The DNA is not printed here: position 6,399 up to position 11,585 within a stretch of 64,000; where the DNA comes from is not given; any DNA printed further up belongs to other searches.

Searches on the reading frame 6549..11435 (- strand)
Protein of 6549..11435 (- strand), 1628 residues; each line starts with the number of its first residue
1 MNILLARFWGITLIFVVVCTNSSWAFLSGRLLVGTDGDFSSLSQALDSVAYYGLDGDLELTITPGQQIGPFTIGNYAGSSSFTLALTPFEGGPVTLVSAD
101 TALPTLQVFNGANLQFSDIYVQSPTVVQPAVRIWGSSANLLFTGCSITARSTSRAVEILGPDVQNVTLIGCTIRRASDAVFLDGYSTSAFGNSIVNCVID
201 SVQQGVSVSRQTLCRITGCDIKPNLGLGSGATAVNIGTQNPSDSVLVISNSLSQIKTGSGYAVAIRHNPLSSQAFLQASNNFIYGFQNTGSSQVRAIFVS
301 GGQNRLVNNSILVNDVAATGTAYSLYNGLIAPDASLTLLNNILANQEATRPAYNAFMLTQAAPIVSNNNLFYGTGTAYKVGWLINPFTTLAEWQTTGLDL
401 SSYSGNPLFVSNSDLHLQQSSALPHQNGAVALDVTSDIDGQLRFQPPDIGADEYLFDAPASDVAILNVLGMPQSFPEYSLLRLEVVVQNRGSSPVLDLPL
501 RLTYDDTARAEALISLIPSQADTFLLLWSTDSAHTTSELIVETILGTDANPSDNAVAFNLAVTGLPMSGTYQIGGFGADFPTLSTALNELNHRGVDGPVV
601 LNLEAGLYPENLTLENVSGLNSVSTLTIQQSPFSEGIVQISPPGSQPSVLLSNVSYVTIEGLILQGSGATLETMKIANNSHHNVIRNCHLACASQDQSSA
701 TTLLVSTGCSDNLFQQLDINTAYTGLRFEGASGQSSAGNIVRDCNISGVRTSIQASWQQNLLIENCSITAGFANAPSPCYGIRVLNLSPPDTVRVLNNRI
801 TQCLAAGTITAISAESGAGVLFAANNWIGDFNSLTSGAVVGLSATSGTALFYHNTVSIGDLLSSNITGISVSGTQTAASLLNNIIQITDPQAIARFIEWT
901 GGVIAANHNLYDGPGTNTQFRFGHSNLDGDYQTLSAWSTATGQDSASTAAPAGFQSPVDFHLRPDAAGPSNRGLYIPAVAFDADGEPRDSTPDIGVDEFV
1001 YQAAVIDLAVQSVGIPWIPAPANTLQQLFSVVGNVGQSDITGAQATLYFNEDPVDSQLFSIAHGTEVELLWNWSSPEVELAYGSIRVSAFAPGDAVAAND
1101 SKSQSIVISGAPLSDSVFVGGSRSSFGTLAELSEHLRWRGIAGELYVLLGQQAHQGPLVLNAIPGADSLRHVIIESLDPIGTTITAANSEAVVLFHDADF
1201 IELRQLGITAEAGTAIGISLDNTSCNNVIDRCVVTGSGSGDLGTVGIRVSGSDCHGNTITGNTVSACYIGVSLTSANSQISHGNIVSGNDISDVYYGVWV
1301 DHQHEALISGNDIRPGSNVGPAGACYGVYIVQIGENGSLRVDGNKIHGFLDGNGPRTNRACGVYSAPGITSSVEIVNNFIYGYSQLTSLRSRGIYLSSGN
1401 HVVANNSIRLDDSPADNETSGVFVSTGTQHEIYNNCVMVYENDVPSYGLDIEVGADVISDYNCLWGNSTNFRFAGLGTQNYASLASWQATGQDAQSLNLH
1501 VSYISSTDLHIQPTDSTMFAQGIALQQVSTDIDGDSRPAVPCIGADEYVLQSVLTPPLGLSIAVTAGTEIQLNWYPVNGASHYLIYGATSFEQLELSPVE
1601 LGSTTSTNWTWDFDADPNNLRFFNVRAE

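Call 22: search_protein_families(library=pfam, proteins=[window:6549-11435:-], max_evalue=0.001)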
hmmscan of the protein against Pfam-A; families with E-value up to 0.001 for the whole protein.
window:6549-11435:- (1628 aa): 2 families
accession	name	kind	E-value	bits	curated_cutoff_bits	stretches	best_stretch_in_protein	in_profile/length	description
PF05048.19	NosD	-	1.7e-08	34.6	23.6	1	1247-1436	41-168/212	Periplasmic copper-binding protein (NosD)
PF07705.17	CARDB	-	0.00053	20.6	22.7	0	1007-1081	3-73/101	CARDB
